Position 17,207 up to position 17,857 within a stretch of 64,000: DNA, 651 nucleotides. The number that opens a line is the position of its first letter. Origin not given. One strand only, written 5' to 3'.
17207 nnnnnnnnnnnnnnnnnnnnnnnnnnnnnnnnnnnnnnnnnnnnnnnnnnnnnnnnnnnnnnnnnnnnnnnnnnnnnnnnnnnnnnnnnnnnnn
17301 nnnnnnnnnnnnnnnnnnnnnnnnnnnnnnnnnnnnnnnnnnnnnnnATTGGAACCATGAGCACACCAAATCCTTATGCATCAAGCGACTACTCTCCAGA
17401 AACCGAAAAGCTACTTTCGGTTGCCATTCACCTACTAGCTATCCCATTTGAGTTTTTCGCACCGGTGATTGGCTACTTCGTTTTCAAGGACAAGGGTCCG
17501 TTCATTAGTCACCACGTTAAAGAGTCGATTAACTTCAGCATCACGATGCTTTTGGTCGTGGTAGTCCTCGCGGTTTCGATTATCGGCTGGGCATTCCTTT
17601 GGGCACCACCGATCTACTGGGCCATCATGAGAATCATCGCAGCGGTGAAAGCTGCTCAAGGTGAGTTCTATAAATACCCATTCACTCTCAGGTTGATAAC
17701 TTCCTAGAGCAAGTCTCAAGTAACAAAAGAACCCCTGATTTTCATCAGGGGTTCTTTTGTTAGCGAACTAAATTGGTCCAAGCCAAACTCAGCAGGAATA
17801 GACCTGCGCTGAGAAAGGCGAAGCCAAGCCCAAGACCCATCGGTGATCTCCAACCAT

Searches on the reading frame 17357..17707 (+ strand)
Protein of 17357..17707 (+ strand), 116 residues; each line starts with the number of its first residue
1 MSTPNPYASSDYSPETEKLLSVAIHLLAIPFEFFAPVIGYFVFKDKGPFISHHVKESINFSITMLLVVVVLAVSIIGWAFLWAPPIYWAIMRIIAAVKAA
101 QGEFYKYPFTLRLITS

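Call 20: search_protein_families(library=pfam, proteins=[window:17357-17707:+], max_evalue=0.001)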
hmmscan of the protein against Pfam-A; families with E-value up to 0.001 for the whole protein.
window:17357-17707:+ (116 aa): 1 family
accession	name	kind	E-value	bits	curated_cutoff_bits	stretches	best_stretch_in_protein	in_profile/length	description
PF09685.15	DUF4870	-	6.2e-22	78.1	25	1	17-114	1-107/107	Domain of unknown function (DUF4870)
